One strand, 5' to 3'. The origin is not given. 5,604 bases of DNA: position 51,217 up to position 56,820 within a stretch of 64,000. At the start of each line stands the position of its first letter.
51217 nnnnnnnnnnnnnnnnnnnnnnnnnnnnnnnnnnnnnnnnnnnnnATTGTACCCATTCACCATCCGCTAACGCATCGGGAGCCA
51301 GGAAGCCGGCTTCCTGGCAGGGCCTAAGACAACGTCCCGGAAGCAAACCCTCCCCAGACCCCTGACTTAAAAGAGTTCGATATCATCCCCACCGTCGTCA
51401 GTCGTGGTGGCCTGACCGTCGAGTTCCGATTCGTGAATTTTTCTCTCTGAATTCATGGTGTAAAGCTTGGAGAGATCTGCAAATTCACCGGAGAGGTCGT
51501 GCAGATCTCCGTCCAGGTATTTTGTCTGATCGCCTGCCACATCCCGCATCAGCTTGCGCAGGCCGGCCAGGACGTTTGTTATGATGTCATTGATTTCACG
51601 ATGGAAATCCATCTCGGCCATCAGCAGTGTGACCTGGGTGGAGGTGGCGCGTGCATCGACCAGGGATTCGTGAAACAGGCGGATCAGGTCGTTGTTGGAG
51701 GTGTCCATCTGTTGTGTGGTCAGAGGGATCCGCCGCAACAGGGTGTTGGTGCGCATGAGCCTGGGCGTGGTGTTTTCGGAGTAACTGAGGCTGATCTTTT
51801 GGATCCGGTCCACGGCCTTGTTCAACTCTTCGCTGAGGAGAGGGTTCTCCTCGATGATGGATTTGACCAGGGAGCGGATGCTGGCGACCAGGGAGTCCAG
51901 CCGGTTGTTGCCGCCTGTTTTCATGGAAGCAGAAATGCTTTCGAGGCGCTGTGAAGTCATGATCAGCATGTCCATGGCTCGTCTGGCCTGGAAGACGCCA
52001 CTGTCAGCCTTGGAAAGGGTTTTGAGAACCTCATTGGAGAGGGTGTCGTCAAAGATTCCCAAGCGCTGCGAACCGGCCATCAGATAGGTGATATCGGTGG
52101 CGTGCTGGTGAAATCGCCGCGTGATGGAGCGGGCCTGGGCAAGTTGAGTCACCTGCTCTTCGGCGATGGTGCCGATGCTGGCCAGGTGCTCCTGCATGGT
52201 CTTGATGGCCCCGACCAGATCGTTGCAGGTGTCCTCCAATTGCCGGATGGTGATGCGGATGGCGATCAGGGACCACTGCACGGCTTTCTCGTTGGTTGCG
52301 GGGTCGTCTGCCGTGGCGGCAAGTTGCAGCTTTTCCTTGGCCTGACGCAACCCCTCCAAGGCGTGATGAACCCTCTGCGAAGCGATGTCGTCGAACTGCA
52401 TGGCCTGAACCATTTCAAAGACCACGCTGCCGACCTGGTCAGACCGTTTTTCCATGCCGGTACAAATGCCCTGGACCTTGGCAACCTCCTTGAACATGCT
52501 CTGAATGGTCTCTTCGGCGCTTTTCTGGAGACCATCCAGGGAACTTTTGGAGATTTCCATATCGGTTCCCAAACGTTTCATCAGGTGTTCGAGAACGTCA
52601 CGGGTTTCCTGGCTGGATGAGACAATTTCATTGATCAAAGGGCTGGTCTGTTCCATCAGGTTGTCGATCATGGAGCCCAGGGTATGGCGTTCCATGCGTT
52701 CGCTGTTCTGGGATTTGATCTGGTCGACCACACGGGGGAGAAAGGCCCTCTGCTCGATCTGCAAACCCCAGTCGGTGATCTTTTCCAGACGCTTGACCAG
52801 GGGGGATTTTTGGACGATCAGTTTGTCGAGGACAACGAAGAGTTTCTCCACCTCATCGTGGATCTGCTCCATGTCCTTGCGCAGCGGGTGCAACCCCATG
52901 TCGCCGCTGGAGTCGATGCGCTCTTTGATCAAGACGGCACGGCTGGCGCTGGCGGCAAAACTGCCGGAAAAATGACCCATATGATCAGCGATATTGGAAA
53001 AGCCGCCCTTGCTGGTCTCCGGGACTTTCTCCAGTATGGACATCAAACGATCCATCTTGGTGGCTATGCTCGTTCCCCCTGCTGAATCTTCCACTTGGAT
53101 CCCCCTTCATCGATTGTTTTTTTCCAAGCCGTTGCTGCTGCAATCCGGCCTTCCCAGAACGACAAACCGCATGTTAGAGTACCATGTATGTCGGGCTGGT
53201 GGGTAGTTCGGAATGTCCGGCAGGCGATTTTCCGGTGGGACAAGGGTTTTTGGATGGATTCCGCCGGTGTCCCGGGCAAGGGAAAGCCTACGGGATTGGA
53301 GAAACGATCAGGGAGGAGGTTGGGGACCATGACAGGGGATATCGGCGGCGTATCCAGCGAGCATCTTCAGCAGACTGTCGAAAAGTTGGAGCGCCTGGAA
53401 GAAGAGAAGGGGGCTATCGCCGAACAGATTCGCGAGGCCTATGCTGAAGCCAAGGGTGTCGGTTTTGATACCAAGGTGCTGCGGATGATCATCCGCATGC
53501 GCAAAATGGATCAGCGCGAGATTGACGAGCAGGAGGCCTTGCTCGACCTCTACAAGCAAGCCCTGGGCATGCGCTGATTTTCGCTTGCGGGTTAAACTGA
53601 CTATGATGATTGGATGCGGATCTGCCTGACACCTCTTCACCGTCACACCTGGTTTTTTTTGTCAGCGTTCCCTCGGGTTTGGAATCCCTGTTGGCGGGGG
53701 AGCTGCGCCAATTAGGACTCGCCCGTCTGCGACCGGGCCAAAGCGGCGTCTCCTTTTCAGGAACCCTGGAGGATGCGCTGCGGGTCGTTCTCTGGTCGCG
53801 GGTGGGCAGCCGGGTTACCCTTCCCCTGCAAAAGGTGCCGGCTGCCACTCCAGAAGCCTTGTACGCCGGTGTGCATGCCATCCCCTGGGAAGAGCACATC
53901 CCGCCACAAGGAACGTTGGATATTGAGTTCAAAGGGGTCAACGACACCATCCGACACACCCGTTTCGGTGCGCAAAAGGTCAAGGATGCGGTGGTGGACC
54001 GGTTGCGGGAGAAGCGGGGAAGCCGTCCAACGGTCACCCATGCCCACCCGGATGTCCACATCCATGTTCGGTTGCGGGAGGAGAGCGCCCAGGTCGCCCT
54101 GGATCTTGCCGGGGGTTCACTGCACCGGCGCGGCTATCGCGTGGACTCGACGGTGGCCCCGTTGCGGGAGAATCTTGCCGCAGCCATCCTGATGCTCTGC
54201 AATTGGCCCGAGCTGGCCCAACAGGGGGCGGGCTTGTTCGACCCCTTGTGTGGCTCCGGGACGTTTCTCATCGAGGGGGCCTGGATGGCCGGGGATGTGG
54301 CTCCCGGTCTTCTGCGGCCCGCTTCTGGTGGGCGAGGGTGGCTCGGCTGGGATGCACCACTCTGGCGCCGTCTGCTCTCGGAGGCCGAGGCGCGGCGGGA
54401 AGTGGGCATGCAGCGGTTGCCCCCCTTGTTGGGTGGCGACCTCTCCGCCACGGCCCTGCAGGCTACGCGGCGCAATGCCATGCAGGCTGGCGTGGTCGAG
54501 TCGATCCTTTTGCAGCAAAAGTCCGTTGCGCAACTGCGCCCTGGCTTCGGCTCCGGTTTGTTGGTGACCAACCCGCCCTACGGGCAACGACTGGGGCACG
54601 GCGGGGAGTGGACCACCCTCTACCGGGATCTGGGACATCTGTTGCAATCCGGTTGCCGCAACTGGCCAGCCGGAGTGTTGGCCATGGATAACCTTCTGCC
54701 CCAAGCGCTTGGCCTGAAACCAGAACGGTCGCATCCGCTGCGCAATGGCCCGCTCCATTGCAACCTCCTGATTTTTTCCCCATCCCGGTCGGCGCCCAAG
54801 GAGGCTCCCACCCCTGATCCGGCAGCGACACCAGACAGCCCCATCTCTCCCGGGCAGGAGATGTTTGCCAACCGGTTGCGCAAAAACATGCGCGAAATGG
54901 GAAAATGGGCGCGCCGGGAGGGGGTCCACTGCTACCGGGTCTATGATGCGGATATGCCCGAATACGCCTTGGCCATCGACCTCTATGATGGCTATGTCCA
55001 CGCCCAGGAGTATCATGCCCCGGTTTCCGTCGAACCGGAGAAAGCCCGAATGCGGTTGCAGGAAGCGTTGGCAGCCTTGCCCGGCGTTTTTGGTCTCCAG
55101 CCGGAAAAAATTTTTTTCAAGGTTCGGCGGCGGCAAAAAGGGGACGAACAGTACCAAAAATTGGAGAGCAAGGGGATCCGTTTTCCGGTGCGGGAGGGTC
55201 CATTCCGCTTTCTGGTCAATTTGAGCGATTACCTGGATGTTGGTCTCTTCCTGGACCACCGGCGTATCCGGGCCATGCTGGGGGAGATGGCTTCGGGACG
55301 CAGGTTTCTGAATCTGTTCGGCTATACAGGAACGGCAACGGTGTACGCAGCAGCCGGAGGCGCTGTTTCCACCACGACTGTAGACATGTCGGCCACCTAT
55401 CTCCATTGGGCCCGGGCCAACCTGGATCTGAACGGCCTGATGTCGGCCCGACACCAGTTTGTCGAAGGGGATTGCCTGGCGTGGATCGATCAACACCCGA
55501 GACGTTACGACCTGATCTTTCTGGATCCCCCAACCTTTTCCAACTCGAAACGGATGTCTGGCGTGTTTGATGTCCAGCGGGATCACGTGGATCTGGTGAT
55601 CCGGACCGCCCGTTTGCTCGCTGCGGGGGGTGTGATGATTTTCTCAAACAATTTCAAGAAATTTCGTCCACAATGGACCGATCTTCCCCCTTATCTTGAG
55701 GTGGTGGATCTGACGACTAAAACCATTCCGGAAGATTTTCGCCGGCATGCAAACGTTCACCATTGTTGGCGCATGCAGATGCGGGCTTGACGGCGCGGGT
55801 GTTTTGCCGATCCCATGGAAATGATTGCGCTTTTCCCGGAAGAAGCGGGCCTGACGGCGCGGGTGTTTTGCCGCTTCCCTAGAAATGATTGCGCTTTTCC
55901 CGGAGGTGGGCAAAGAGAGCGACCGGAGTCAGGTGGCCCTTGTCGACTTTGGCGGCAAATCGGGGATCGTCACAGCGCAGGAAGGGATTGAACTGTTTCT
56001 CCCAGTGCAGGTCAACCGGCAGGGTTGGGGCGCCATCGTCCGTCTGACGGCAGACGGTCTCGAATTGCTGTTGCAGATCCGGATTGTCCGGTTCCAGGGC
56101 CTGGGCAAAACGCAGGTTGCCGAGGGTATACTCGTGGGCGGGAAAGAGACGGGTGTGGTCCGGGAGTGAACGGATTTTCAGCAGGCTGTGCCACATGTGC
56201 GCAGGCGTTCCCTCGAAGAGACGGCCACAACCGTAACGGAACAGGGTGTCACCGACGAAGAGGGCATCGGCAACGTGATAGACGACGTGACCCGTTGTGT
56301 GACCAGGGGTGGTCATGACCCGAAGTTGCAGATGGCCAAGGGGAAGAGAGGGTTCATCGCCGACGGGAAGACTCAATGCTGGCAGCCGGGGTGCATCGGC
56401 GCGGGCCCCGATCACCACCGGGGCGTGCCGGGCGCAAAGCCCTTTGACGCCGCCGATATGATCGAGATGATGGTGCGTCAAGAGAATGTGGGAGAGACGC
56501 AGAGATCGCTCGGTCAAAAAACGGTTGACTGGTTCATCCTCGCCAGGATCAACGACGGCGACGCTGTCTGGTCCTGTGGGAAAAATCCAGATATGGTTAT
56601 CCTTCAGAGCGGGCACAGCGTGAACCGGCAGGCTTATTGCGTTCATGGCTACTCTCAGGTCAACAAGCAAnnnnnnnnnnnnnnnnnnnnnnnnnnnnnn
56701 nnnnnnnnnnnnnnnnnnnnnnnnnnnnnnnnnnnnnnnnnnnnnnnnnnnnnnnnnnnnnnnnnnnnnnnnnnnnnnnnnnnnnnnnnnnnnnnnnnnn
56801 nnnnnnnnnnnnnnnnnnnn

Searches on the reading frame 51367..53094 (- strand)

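Call 30: search_protein_families(library=pfam, proteins=[window:51367-53094:-], max_evalue=0.0001)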
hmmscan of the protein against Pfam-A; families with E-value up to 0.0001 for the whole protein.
window:51367-53094:- (575 aa): 0 families

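Call 43: search_protein_families(library=pfam, proteins=[window:51367-53094:-], max_evalue=1)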
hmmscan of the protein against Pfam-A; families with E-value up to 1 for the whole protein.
window:51367-53094:- (575 aa): 7 families
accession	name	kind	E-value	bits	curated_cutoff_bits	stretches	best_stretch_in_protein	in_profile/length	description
PF12205.13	GIT1_C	-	0.0014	19.3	25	1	195-274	13-89/110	G protein-coupled receptor kinase-interacting protein 1 C term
PF03036.21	Perilipin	-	0.003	17.1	33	1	225-334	250-363/403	Perilipin family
PF06103.16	DUF948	-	0.0083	16.7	37.2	0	171-225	20-74/89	Bacterial protein of unknown function (DUF948)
PF19963.4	VMAP-M1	-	0.059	14.4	25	1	129-204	23-91/113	vWA-MoxR associated protein middle region (VMAP-M) 1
PF20072.4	DUF6468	-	0.22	12.1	26.9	1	163-224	3-64/76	Domain of unknown function (DUF6468)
PF24237.1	INO80E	-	0.32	11.8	27.8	1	410-435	13-38/48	INO80 complex subunit E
PF09177.16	STX6_10_61_N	-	0.74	10.8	29.4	1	239-314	7-80/99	Syntaxin 6/10/61, N-terminal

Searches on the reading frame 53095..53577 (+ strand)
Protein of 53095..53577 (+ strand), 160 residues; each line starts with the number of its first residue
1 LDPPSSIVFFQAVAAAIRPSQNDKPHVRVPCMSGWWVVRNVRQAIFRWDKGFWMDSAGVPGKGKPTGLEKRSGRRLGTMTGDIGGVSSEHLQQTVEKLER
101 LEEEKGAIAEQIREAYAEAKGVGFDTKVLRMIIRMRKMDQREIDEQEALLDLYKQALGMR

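Call 30: search_protein_families(library=pfam, proteins=[window:53095-53577:+], max_evalue=0.0001)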
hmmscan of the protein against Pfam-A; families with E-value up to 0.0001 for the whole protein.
window:53095-53577:+ (160 aa): 1 family
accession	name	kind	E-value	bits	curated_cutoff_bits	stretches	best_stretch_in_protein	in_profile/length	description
PF10073.14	GapR_DNA-bd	-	4.3e-31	106.8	22.6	1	88-158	2-72/72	GapR-like, DNA-binding domain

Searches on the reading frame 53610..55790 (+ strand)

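Call 30: search_protein_families(library=pfam, proteins=[window:53610-55790:+], max_evalue=0.0001)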
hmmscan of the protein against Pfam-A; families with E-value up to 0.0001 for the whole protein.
window:53610-55790:+ (726 aa): 7 families
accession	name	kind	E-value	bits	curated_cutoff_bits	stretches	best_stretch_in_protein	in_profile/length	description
PF01170.24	UPF0020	-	3.1e-42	144.9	22.3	1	174-386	1-195/197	RMKL-like, methyltransferase domain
PF10672.15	Methyltrans_SAM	-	1.9e-19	70.4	27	1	523-678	84-236/286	S-adenosylmethionine-dependent methyltransferase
PF02926.22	THUMP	-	7.6e-18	65.1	20.6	1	79-165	2-84/84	THUMP domain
PF22020.1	RlmL_1st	-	1e-15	57.8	27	1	16-69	2-54/55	RlmL ferredoxin-like domain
PF03602.21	Cons_hypoth95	-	4.2e-07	30.3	24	1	556-643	35-123/182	Conserved hypothetical protein 95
PF05175.20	MTS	-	1.7e-05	25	23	0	576-676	46-136/170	Methyltransferase small domain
PF13649.12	Methyltransf_25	-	2.1e-05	25.6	27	0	573-638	8-70/97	Methyltransferase domain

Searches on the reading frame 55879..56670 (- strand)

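Call 30: search_protein_families(library=pfam, proteins=[window:55879-56670:-], max_evalue=0.0001)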
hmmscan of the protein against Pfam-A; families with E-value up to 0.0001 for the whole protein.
window:55879-56670:- (263 aa): 3 families
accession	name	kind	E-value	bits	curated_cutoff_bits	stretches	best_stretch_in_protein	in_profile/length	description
PF16123.11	HAGH_C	-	5.1e-24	84.9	25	1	180-263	1-83/83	Hydroxyacylglutathione hydrolase C-terminus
PF00753.33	Lactamase_B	-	1.7e-19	71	22.7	1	33-179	13-196/196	Metallo-beta-lactamase superfamily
PF12706.13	Lactamase_B_2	-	9.9e-05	22.5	27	0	39-86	4-61/200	Beta-lactamase superfamily domain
